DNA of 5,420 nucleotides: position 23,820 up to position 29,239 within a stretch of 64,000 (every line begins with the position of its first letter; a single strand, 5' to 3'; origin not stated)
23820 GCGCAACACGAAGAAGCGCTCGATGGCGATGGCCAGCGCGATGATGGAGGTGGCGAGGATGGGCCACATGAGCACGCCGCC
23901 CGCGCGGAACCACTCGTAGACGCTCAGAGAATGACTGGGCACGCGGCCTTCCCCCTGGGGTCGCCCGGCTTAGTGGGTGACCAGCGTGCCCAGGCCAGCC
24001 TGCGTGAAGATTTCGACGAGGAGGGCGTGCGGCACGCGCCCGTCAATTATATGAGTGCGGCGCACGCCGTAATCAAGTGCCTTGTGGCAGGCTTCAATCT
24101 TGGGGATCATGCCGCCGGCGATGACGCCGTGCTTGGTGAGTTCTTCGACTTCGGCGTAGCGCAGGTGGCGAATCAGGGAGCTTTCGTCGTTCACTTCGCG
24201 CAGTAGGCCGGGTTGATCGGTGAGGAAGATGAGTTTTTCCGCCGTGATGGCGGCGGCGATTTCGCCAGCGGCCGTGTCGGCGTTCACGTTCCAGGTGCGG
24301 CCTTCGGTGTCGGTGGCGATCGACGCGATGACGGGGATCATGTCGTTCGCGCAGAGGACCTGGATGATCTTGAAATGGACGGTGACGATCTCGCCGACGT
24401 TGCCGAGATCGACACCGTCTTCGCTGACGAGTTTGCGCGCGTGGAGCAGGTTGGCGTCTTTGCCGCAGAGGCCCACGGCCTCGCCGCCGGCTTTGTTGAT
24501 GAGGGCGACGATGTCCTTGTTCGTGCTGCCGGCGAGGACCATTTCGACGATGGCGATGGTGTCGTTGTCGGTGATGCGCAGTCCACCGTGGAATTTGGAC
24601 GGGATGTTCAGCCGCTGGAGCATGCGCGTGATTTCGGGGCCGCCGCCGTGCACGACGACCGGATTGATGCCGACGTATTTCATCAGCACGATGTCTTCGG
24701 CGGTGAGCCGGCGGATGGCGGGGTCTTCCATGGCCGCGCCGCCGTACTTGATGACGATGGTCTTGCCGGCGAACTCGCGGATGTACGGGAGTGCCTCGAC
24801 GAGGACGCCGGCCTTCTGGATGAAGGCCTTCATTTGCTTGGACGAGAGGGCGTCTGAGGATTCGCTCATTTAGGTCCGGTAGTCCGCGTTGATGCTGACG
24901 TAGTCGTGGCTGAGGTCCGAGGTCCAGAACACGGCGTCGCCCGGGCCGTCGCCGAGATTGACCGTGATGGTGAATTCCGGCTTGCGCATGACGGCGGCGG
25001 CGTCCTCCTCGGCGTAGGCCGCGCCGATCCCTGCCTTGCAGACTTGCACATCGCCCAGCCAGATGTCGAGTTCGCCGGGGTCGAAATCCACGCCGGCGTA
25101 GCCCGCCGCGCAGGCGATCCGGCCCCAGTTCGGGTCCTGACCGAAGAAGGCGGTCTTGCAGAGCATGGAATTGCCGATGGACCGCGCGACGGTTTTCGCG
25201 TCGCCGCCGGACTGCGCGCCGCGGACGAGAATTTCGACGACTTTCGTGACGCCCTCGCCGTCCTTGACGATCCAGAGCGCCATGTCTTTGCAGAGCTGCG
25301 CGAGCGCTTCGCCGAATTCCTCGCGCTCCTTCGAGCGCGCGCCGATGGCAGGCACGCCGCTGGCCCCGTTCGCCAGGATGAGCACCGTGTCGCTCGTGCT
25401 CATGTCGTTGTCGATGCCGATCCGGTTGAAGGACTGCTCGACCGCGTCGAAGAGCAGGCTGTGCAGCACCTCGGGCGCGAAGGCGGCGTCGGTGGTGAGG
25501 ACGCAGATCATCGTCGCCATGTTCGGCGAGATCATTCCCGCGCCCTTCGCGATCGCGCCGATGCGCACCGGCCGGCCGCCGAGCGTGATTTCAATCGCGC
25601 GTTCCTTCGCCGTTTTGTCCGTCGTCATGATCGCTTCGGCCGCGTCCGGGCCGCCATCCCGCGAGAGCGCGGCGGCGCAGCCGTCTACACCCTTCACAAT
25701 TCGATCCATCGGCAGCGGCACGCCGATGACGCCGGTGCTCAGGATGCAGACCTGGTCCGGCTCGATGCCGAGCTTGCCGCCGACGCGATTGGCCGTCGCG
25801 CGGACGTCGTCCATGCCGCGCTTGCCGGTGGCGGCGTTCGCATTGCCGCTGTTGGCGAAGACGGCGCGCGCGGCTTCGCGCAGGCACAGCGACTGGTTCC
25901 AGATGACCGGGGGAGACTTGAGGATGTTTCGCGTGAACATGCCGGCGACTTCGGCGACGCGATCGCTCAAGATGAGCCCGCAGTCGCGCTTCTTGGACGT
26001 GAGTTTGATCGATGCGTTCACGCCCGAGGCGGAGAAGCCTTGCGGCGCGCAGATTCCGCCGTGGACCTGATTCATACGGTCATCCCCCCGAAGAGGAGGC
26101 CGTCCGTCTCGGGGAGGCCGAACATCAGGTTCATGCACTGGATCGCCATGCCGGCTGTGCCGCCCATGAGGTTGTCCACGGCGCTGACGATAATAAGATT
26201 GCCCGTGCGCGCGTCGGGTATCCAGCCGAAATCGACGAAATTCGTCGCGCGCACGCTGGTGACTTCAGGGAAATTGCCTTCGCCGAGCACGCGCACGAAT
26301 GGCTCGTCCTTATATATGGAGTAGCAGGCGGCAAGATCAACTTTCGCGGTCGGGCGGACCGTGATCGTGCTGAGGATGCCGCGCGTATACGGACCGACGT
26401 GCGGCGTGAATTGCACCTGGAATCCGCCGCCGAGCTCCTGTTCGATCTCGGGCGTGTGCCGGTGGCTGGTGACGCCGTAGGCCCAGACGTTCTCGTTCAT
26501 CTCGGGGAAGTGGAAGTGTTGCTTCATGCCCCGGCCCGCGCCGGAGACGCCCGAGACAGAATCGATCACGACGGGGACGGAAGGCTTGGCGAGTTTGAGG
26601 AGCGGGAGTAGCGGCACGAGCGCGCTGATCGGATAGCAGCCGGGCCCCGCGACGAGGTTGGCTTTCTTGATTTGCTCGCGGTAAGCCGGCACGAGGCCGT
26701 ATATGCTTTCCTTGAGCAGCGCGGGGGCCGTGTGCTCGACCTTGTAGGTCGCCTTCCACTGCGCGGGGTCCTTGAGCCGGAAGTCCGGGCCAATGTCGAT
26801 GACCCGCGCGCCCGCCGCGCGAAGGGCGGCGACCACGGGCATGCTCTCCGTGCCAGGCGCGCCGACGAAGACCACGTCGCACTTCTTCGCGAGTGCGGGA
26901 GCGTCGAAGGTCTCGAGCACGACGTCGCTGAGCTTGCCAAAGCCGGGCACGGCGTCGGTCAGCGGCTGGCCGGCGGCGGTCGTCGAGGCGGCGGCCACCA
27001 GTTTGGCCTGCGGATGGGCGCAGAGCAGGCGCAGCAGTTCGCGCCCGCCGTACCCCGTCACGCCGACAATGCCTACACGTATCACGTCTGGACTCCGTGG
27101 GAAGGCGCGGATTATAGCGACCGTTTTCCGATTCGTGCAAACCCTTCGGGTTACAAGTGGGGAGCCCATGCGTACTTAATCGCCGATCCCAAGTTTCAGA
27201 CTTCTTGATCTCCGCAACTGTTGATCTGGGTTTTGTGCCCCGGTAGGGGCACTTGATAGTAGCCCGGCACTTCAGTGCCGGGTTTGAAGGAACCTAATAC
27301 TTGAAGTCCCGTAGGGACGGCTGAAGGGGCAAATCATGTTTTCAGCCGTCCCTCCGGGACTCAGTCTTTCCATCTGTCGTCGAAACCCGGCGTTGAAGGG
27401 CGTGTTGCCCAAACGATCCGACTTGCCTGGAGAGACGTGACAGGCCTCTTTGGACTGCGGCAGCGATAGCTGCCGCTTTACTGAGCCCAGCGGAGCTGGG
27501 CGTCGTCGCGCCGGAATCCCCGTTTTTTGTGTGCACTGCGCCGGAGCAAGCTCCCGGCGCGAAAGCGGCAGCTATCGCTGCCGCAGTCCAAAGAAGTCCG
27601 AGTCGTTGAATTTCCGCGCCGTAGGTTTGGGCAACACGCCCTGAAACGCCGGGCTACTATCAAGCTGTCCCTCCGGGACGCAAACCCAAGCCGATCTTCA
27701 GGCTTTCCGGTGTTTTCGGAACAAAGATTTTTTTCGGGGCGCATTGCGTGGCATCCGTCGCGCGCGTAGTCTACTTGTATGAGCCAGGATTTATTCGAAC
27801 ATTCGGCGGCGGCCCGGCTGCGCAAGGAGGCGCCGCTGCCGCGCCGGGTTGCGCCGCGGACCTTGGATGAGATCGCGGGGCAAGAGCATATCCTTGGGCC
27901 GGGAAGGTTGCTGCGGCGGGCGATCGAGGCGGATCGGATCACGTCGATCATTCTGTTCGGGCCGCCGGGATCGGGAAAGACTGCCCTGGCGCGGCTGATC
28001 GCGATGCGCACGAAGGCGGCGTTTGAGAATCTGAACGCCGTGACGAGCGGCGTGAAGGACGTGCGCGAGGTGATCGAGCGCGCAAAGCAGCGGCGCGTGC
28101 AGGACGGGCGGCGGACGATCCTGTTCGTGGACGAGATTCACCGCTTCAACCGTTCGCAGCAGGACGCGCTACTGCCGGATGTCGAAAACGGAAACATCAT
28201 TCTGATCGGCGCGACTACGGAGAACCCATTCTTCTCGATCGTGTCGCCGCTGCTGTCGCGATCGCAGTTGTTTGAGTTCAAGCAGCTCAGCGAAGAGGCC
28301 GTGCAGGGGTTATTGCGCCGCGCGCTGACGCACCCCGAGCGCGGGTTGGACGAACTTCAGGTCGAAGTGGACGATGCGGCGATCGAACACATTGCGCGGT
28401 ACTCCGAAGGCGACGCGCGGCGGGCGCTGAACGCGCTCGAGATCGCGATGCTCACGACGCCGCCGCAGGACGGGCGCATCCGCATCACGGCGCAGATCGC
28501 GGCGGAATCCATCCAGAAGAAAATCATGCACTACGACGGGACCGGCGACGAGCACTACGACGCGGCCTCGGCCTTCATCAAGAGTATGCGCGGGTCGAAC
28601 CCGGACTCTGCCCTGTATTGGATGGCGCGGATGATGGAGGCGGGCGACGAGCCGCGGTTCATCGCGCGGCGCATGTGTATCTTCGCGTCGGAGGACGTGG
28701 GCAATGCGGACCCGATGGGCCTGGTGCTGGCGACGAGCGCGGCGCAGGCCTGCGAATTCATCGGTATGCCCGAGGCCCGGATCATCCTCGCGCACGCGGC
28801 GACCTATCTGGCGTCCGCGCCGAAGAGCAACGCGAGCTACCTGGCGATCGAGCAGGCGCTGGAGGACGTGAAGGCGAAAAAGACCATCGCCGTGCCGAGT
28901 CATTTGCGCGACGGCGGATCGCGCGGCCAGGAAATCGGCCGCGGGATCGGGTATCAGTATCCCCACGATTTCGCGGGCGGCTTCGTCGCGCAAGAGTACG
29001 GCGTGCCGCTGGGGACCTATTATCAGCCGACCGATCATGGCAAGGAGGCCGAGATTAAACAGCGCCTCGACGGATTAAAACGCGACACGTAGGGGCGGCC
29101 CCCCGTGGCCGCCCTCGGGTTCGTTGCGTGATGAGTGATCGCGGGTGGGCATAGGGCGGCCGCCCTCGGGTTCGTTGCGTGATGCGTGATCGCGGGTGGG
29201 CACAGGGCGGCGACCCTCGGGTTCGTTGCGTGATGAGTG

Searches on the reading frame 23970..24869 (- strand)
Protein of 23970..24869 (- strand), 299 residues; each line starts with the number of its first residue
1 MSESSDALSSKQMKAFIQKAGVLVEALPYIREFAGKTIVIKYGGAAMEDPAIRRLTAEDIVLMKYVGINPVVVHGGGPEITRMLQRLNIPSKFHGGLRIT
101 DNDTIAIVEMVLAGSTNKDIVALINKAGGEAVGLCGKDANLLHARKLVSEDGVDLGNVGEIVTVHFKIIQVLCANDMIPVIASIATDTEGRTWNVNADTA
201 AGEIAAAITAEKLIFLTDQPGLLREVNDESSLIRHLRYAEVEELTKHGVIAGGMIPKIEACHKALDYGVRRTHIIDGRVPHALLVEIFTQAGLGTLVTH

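Call 15: search_protein_families(library=pfam, proteins=[window:23970-24869:-], max_evalue=0.00001)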
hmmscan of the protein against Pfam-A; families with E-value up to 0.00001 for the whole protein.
window:23970-24869:- (299 aa): 1 family
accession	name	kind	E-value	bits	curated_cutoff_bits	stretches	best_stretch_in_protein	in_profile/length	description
PF00696.33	AA_kinase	-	1e-47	163.3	24.9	1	36-276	1-234/234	Amino acid kinase family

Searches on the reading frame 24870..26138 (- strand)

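Call 15: search_protein_families(library=pfam, proteins=[window:24870-26138:-], max_evalue=0.00001)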
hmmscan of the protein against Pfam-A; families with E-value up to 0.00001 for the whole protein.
window:24870-26138:- (422 aa): 1 family
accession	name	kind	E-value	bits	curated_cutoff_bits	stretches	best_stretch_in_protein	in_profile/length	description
PF01960.23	ArgJ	-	3.8e-142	473.9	32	1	37-422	2-377/377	ArgJ family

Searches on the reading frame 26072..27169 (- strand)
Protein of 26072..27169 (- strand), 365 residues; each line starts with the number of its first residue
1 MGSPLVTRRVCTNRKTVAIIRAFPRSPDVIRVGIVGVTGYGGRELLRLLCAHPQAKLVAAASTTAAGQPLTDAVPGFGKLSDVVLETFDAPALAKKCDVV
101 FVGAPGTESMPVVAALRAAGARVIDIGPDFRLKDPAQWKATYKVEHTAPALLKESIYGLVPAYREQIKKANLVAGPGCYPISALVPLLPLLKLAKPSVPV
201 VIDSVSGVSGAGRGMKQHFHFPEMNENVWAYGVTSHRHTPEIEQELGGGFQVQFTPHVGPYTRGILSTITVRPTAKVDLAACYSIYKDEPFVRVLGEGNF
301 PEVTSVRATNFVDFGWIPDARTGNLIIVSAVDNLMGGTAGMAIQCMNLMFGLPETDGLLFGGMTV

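Call 15: search_protein_families(library=pfam, proteins=[window:26072-27169:-], max_evalue=0.00001)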
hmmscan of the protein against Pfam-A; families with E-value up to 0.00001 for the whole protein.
window:26072-27169:- (365 aa): 3 families
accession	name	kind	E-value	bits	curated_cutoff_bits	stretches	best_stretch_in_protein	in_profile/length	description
PF22698.1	Semialdhyde_dhC_1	-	7.4e-49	166.2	27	1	178-333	1-165/165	Semialdehyde dehydrogenase, dimerisation domain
PF01118.30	Semialdhyde_dh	-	3.2e-27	95.8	26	1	31-170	1-121/121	Semialdehyde dehydrogenase, NAD binding domain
PF02774.23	Semialdhyde_dhC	-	1.7e-16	61.3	26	1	188-335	2-183/184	Semialdehyde dehydrogenase, dimerisation domain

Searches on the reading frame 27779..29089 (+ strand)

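Call 15: search_protein_families(library=pfam, proteins=[window:27779-29089:+], max_evalue=0.00001)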
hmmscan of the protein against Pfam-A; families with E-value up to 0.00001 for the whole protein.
window:27779-29089:+ (437 aa): 9 families
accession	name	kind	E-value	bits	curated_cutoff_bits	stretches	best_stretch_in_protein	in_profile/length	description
PF12002.13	MgsA_C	-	1.2e-61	207.9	27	1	272-433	1-166/167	MgsA AAA+ ATPase C terminal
PF16193.11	AAA_assoc_2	-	4.8e-29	100.9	34.3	1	193-271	3-81/81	AAA C-terminal domain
PF00004.35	AAA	-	1.5e-16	61.5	21.2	1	57-164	1-125/131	ATPase family associated with various cellular activities (AAA)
PF05496.18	RuvB_N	-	7.4e-12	45.7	27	1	25-144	2-118/159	Holliday junction DNA helicase RuvB P-loop domain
PF13191.12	AAA_16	-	2.6e-06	28.5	32.6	0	47-75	14-45/167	AAA ATPase domain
PF07728.20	AAA_5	-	3.1e-06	27.7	22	0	57-142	2-97/139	AAA domain (dynein-related subfamily)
PF01078.27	Mg_chelatase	-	4.2e-06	26.7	20.3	0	55-75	23-43/207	Magnesium chelatase, subunit ChlI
PF20720.3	nSTAND3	-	5.5e-06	26.6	27.2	0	56-104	19-67/155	Novel STAND NTPase 3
PF13401.12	AAA_22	-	6.3e-06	27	27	0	56-79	7-30/130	AAA domain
